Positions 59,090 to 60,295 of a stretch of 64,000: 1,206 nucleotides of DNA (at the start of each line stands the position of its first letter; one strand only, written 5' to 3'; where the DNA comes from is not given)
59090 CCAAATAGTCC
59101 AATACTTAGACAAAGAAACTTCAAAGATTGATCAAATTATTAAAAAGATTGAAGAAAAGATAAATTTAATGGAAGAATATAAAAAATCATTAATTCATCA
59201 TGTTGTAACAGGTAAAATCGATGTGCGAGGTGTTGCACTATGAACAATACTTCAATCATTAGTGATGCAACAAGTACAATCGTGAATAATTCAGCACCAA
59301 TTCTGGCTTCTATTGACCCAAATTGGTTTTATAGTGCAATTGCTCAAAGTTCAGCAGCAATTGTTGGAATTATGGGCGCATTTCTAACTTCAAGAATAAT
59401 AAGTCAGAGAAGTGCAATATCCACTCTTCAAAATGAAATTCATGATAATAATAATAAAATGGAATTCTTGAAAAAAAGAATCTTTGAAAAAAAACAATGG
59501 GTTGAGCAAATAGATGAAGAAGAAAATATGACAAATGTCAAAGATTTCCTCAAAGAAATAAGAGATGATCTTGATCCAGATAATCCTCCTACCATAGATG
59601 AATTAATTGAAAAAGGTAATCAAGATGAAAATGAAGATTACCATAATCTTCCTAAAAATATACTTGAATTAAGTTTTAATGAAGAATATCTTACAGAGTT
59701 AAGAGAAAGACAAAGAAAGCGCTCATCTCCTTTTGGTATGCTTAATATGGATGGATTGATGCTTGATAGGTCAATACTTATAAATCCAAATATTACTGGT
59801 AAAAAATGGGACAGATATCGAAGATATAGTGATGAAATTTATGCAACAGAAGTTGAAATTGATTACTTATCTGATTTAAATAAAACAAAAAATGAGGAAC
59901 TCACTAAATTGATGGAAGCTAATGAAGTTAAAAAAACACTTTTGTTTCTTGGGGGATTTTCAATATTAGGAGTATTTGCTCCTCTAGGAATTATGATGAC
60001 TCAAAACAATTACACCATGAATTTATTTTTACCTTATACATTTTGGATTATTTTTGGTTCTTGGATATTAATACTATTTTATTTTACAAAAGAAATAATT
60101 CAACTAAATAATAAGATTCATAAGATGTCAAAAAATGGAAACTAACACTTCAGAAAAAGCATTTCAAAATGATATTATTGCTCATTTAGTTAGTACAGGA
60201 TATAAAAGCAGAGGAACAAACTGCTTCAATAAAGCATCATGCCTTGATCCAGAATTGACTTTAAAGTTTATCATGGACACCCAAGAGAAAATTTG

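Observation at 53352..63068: A type I R-M operon carries three embedded genes of unknown function (X1, X2, X3), two of them membrane proteins. This is a candidate novel defense module piggybacking on hsdMSR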

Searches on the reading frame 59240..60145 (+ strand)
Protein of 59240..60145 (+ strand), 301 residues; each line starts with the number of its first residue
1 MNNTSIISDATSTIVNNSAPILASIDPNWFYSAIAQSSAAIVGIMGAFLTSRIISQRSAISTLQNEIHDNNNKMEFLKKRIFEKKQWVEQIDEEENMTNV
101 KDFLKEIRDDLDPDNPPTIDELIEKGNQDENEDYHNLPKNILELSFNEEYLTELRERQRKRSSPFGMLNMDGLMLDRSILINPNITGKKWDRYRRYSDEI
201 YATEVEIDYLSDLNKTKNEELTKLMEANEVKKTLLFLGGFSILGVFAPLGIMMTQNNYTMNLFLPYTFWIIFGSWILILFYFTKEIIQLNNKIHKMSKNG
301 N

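Call 3: search_protein_families(library=pfam, proteins=[window:59240-60145:+], max_evalue=1)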
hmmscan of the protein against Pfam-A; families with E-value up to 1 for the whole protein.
window:59240-60145:+ (301 aa): 3 families
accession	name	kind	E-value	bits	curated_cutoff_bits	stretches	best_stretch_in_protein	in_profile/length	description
PF08702.15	Fib_alpha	-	0.012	16.2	29.9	1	47-86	91-130/143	Fibrinogen alpha/beta chain family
PF14463.11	E1-N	-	0.19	12.2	27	1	9-44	90-125/151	E1 N-terminal domain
PF21728.3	PADR1_N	-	0.35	11.7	25.7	0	91-134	2-46/60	PADR1, N-terminal helical domain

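Call 4: search_protein_families(library=padloc, proteins=[window:59240-60145:+], max_evalue=1)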
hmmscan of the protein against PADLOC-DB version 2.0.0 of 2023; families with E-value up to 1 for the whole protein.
window:59240-60145:+ (301 aa): 1 family
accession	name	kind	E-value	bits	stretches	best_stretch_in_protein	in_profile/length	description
PDLC00699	Effector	-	0.013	13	1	117-161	197-241/275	2TM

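Call 5: search_protein_families(library=ncbifam, proteins=[window:59240-60145:+], max_evalue=1)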
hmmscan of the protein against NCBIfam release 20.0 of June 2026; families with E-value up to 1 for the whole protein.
window:59240-60145:+ (301 aa): 6 families
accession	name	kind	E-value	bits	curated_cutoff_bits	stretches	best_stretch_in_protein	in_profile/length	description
NF037997.1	Na_Pi_symport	subfamily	0.01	15.4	50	1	22-62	165-205/294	Na/Pi symporter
NF041635.1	STM3941_fam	subfamily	0.021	14.8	40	1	26-73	29-76/157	STM3941 family protein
NF047773.1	phas_rel_Lepto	domain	0.052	13.3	35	0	119-134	33-48/68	phasin-related domain-containing protein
NF040881.1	PTS_reg_TmaR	equivalog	0.073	13.1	170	1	62-125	24-83/103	PTS system regulator TmaR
NF008454.0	PRK11316.1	equivalog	0.2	10.2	521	1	36-102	64-130/475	bifunctional D-glycero-beta-D-manno-heptose-7-phosphate kinase/D-glycero-beta-D-manno-heptose 1-phosphate adenylyltransferase HldE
TIGR02180.1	GRX_euk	equivalog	0.41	10.9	87.25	0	73-108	15-50/84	glutaredoxin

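Call 8: search_solved_structures(query=window:59240-60145:+, max_evalue=10)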
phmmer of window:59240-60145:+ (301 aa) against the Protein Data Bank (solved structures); distinct sequences matched with E-value up to 10: 8.
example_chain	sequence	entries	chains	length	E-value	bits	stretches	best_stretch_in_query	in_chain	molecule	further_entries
13io_E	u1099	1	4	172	0.32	13.4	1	224-283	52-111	Calcium uniporter protein, mitochondrial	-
6wdn_C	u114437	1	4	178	0.34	13.3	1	224-283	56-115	Calcium uniporter protein, mitochondrial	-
6wdo_C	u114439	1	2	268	0.77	12.2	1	224-283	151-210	Calcium uniporter protein, mitochondrial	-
6wdo_G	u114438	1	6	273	0.79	12.1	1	224-283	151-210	Calcium uniporter protein, mitochondrial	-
6k7x_C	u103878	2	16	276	0.81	12.1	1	224-283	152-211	Calcium uniporter protein, mitochondrial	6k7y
2nwb_A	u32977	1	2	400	1.1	11.6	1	75-201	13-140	Conserved domain protein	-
1zee_A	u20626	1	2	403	1.2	11.6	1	75-201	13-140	hypothetical protein SO4414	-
6o58_K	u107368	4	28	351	1.2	11.5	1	224-283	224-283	Calcium uniporter protein, mitochondrial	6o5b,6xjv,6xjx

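Call 20: find_homologous_proteins(query=window:59240-60145:+)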
Query window:59240-60145:+ (301 aa): 23 proteins with E <= 0.001 among 1505 candidates.
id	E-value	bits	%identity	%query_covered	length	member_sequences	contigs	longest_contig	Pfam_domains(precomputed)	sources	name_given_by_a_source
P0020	1.5e-178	610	91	100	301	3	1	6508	-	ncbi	-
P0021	3.7e-95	337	57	90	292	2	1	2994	-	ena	-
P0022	1.1e-80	289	50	96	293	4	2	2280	-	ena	-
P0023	8.4e-80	286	49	99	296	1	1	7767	-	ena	-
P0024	5.5e-79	283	50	99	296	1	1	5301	-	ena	-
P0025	6.6e-79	283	50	96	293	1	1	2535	-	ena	-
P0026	3.2e-76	274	51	94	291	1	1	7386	-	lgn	-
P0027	1.9e-74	269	48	97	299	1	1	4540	-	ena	-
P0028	1.3e-72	263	47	93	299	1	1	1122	-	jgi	-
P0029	8.7e-66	240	41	96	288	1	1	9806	-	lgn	-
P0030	2.5e-65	239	43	92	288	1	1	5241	-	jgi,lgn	-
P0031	1.1e-50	191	49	61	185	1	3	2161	-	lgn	-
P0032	2.9e-50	189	41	88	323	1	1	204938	-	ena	-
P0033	3.0e-42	163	28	95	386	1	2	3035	-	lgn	-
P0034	2.0e-37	147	38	51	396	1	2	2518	-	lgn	-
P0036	1.1e-35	141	37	51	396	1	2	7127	-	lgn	-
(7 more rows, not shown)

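Call 24: find_encoding_contigs(protein=P0032, flank=8000, max_places=2)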
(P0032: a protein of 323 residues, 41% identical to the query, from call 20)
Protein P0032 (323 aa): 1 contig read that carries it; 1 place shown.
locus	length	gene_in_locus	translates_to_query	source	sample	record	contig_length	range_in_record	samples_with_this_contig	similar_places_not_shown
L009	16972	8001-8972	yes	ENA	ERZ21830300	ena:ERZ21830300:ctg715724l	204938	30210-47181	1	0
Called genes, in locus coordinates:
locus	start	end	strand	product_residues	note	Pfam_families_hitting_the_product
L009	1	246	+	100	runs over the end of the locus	-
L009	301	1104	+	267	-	PF12705:PDDEXK_1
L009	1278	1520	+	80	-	-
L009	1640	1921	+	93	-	PF14470:bPH_3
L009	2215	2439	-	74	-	PF15919:HicB_lk_antitox, PF15970:HicB-like_2 (weak)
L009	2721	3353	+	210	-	PF13091:PLDc_2, PF00614:PLDc (weak)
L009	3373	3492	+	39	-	-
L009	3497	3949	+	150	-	-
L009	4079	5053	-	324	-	PF14088:DUF4268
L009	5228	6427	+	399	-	-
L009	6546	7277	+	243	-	PF04313:HSDR_N (faint), PF13588:HSDR_N_2 (weak)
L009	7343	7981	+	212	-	-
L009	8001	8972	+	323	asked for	-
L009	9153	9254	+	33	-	-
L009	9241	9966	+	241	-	PF25794:SACS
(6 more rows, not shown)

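Call 25: find_encoding_contigs(protein=P0029, flank=8000, max_places=2)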
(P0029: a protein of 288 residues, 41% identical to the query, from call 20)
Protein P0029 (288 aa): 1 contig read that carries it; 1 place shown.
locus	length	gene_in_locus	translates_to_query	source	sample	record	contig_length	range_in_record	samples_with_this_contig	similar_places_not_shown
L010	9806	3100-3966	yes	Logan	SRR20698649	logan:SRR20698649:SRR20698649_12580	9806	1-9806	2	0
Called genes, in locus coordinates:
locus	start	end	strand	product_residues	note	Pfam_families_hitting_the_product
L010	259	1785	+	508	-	PF12161:HsdM_N, PF02384:N6_Mtase, PF07669:Eco57I (weak)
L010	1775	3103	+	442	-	PF01420:Methylase_S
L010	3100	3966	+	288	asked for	-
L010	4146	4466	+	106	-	-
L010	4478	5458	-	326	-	PF01841:Transglut_core (weak)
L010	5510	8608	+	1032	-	PF04313:HSDR_N, PF00270:DEAD (faint), PF04851:ResIII, PF18766:SWI2_SNF2, PF22679:T1R_D3-like, PF11867:T1RH-like_C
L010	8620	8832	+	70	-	-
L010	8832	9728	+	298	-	-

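Call 26: find_encoding_contigs(protein=P0023, flank=8000, max_places=2)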
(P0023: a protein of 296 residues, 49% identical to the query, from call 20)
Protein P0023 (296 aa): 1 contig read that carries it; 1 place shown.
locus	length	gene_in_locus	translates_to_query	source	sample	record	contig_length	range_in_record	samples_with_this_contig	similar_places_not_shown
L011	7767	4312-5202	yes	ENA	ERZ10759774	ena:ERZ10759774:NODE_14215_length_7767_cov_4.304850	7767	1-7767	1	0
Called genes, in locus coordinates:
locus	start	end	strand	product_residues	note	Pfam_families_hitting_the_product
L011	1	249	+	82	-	?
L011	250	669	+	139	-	PF05168:HEPN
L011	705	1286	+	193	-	PF09997:DUF2238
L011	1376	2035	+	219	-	-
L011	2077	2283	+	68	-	-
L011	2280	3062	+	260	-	-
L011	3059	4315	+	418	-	PF01420:Methylase_S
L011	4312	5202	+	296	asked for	-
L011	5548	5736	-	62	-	-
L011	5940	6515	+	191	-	-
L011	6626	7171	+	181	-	PF00526:Dicty_CTDC (weak)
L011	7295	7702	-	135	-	-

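Call 27: find_encoding_contigs(protein=P0036, flank=8000, max_places=2)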
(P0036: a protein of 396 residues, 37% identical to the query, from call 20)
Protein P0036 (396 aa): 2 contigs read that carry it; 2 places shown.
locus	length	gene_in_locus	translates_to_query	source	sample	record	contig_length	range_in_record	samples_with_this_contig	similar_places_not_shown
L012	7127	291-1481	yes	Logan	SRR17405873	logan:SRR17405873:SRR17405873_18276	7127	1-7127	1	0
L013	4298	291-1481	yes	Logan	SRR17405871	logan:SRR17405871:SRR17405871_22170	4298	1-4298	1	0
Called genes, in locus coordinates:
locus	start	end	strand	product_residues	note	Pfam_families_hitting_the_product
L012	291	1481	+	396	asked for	-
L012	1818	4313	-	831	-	-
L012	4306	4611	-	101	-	-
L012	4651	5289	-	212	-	-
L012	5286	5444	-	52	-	-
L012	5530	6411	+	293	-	-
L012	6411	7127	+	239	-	?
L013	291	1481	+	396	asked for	-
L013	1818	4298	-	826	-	?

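Call 71: search_protein_families(library=pfam, alignment_id=A3, max_evalue=0.05)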
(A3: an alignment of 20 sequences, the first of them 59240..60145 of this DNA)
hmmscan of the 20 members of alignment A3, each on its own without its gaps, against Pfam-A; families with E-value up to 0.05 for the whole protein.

A. member 1, window:59240-60145:+ (301 aa): 1 family
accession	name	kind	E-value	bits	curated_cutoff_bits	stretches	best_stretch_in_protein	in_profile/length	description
PF08702.15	Fib_alpha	-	0.012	16.2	29.9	1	47-86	91-130/143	Fibrinogen alpha/beta chain family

B. families by the number of members that match (of 20 scanned): 16 families
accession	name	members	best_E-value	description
PF02185.22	HR1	5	0.00088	Hr1 repeat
PF14933.11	CEP19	3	0.011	CEP19-like protein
PF10585.14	UBA_E1_SCCH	3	0.012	Ubiquitin-activating enzyme, SCCH domain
PF08702.15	Fib_alpha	2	0.0036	Fibrinogen alpha/beta chain family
PF04791.21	LMBR1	2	0.0064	LMBR1-like membrane protein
PF08537.15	NBP1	1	0.0037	Fungal Nap binding protein NBP1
PF25785.1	TPR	1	0.0038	Nucleoprotein TPR-like domain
PF16707.10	CagS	1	0.0066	Cag pathogenicity island protein S of Helicobacter pylori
PF10459.15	Peptidase_S46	1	0.0071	Peptidase S46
PF15112.11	DUF4559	1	0.0097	Domain of unknown function (DUF4559)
PF21845.1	DUF6904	1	0.011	Domain of unknown function (DUF6904)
PF20990.2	DUF2207_C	1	0.017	Predicted membrane protein (DUF2207) C-terminal domain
PF19111.5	DUF5798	1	0.021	Family of unknown function (DUF5798)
PF25398.1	CUX1_N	1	0.026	CUX1-like, N-terminal tRNA-binding arm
PF03896.21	TRAP_alpha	1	0.03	Translocon-associated protein (TRAP), alpha subunit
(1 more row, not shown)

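Call 72: search_protein_families(library=padloc, alignment_id=A3, max_evalue=0.05)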
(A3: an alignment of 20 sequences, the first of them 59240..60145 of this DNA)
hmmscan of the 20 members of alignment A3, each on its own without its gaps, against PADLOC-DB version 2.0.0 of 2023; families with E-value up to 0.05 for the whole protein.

A. member 1, window:59240-60145:+ (301 aa): 1 family
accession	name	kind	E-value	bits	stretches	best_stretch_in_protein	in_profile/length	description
PDLC00699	Effector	-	0.013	13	0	117-161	197-241/275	2TM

B. families by the number of members that match (of 20 scanned): 10 families
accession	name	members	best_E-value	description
PDLC01177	CorA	2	0.00019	CorA-like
PDLC02066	Cas1b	2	0.0061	-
PDLC00699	Effector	2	0.013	2TM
PDLC03859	LmuB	1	0.00039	-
PDLC04503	PDC-M18B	1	0.0015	-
PDLC02846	DpdE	1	0.0069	DpdE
PDLC00006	DruC1|DruC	1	0.013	Unknown function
PDLC02282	AbiEi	1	0.014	AbiEi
PDLC02931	PRTase_III-A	1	0.02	-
PDLC03865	LmuB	1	0.02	-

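Call 73: search_solved_structures(query=A3, max_evalue=1)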
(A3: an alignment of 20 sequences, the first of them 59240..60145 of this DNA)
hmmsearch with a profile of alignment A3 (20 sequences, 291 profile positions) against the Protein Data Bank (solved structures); distinct sequences matched with E-value up to 1: 22.
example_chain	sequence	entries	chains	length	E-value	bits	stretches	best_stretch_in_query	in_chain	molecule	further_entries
8qat_A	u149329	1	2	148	0.016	17.8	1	65-142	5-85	Protein Hook homolog 3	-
8gtn_A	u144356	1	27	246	0.069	15.7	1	129-198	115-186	Isoform 4 of Gasdermin-B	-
4zry_B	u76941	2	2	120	0.14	14.7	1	56-108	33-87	Keratin, type II cytoskeletal 1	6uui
2wz7_A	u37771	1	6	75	0.16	14.5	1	56-95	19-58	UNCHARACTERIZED PROTEIN YBGF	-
3rpb_A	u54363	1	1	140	0.16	14.5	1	124-212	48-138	RABPHILIN 3-A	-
2cm5_A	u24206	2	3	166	0.17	14.4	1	124-213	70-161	RABPHILIN-3A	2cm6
2xdj_A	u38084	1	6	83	0.19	14.3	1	57-95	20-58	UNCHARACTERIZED PROTEIN YBGF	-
7wjq_B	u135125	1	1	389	0.23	14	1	129-198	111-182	Isoform 2 of Gasdermin-B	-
5lo8_A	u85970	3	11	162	0.24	13.9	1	124-212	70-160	Rabphilin-3A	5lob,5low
8gtj_A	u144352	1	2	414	0.25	13.9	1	129-198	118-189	Isoform 4 of Gasdermin-B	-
8et1_A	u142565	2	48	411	0.25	13.9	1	129-198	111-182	Isoform 1 of Gasdermin-B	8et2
8efp_C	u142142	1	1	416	0.25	13.8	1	129-198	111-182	Gasdermin-B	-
7wbn_A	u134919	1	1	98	0.26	13.8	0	63-96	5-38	RevCC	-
21am_D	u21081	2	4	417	0.26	13.8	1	129-198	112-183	Gasdermin-B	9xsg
5apt_A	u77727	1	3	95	0.28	13.7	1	58-109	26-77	GENERAL CONTROL PROTEIN GCN4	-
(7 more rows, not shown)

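Call 74: find_related_loci(query=A3, collection=metagenome_contigs, flank=8000)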
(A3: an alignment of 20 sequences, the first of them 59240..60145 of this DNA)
Query A3 (301 aa) in metagenome_contigs; peptide patterns used: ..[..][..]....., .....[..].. (x = any residue, [..] = any of these).
206 stretches matched a pattern; 96 encode a relative of the query (tblastn E <= 1e-3); the best 80 are kept; 80 distinct loci.
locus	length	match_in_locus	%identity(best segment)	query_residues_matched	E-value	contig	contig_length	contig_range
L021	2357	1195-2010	57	21-292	2e-97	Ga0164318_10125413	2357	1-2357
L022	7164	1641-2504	50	1-292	6e-90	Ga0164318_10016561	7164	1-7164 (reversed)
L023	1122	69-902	47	6-286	9e-85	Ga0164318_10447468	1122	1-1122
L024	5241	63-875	43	11-286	1e-72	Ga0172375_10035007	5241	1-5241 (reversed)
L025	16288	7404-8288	43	1-300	5e-72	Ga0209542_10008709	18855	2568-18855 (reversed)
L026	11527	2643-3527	43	1-300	5e-72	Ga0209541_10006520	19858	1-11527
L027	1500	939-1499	53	3-192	3e-64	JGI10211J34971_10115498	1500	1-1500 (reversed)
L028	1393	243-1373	31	1-289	7e-43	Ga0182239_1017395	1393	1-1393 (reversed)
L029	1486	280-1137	32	1-291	4e-40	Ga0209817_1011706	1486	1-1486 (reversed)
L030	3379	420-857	39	7-156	2e-30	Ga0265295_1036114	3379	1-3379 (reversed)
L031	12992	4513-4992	37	1-156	8e-29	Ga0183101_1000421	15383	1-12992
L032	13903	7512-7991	37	1-156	8e-29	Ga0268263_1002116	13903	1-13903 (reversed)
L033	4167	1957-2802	28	26-292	8e-24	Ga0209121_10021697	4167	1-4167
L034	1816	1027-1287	52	3-90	9e-24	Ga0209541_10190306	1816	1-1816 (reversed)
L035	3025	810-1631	28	26-292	7e-23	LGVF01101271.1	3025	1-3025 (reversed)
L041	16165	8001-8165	51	26-80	4e-13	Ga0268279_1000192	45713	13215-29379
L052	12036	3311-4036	27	25-271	4e-11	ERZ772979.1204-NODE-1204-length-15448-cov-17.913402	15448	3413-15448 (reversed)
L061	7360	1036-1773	26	26-270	2e-10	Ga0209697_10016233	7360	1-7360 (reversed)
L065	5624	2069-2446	28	17-114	2e-10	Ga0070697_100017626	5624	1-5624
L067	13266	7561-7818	38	25-109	4e-10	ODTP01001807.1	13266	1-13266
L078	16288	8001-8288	29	19-115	1e-9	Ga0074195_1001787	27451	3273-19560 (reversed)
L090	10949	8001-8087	69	26-54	7e-9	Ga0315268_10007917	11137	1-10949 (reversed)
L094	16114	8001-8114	55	24-61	2e-8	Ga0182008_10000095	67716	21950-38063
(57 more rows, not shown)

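Call 76: find_related_loci(query=A3, collection=viral_contigs, flank=8000)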
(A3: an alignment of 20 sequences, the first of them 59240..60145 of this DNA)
Query A3 (301 aa) in viral_contigs; peptide patterns used: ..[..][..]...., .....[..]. (x = any residue, [..] = any of these).
70 stretches matched a pattern; 3 encode a relative of the query (tblastn E <= 1e-3); 3 distinct loci.
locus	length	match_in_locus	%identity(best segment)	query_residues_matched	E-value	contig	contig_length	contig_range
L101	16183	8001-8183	51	11-69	8e-13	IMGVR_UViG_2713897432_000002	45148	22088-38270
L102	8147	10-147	52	24-69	5e-11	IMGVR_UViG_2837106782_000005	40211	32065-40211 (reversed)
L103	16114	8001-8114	55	24-61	1e-9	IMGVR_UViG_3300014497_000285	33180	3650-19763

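Call 87: search_protein_families(library=pfam, proteins=[L067:7552-8505:+, L078:7989-9005:+, L052:3302-4267:+, L094:7908-8966:+, L101:7944-8993:+, L090:7974-8783:+, L041:7950-8495:+, L031:4372-5601:+, L065:1724-2875:+, L061:1015-1989:+], max_evalue=0.01)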
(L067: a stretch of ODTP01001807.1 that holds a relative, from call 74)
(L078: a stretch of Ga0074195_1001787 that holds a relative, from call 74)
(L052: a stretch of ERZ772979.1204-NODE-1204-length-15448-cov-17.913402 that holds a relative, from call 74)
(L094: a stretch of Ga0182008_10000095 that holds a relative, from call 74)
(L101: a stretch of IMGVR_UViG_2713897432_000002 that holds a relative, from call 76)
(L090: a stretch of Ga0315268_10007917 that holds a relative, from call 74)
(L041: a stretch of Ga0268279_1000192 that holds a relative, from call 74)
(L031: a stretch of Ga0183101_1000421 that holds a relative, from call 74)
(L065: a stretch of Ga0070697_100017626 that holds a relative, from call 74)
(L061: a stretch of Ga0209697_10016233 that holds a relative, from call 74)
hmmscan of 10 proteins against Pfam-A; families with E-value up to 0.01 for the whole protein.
L067:7552-8505:+ (318 aa): 0 families

L078:7989-9005:+ (339 aa): 0 families

L052:3302-4267:+ (322 aa): 0 families

L094:7908-8966:+ (353 aa): 1 family
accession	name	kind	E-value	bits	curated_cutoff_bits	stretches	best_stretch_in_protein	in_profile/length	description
PF08156.18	NOP5NT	-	0.0051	17.6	27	0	120-147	37-64/66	NOP5NT (NUC127) domain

L101:7944-8993:+ (350 aa): 1 family
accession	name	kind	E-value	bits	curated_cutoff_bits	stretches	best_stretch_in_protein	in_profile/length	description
PF15168.11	TRIQK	-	0.0078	16.6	27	0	231-265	40-74/79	Triple QxxK/R motif-containing protein family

L090:7974-8783:+ (270 aa): 2 families
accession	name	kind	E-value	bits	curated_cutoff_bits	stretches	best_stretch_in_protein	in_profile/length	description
PF14023.12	Bestrophin-like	-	0.00033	20.7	32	1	169-257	136-214/232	Bestrophin-like domain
PF25034.1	Spectrin_SYNE1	-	0.0082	16.2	35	0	140-201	120-182/188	Nesprin-1, spectrin repeats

L041:7950-8495:+ (182 aa): 1 family
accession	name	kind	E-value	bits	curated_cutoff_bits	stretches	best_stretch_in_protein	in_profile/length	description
PF10211.14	Ax_dynein_light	-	0.0097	16.4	26.4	0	46-110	115-179/187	Axonemal dynein light chain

L031:4372-5601:+ (410 aa): 0 families

L065:1724-2875:+ (384 aa): 2 families
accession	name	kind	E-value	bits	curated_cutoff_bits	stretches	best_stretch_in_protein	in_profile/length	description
PF24838.2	8xMP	-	0.0027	18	30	1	8-89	57-132/136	Octameric membrane protein family (8xMP)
PF11026.13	DUF2721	-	0.0075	16.6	28.3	1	291-359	46-114/129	Protein of unknown function (DUF2721)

L061:1015-1989:+ (325 aa): 0 families

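Call 89: search_protein_families(library=pfam, alignment_id=A4, max_evalue=0.05)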
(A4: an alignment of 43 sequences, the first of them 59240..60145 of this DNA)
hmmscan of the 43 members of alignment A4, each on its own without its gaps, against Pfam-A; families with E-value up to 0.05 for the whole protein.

A. member 1, window:59240-60145:+ (301 aa): 1 family
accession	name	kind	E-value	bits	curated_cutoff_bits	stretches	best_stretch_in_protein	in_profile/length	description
PF08702.15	Fib_alpha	-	0.012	16.2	29.9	1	47-86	91-130/143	Fibrinogen alpha/beta chain family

B. families by the number of members that match (of 43 scanned): 36 families (the first 25 are shown)
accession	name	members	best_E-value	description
PF14023.12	Bestrophin-like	2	7.3e-06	Bestrophin-like domain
PF07690.21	MFS_1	2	0.0029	Major Facilitator Superfamily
PF15168.11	TRIQK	2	0.0033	Triple QxxK/R motif-containing protein family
PF25034.1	Spectrin_SYNE1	2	0.0082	Nesprin-1, spectrin repeats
PF04108.17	ATG17_like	1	0.0017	Autophagy protein ATG17-like domain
PF08231.17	SYF2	1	0.0017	SYF2 splicing factor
PF25764.1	KIF21A_4th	1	0.0035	KIF21A-like domain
PF11674.13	DUF3270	1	0.0036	Protein of unknown function (DUF3270)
PF02322.20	Cyt_bd_oxida_II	1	0.0037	Cytochrome bd terminal oxidase subunit II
PF11351.13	GTA_holin_3TM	1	0.0039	Holin of 3TMs, for gene-transfer release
PF08156.18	NOP5NT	1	0.0051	NOP5NT (NUC127) domain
PF12889.12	DUF3829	1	0.0066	Protein of unknown function (DUF3829)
PF16492.10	Cadherin_C_2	1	0.0073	Cadherin cytoplasmic C-terminal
PF08702.15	Fib_alpha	1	0.012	Fibrinogen alpha/beta chain family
PF00268.27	Ribonuc_red_sm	1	0.014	Ribonucleotide reductase, small chain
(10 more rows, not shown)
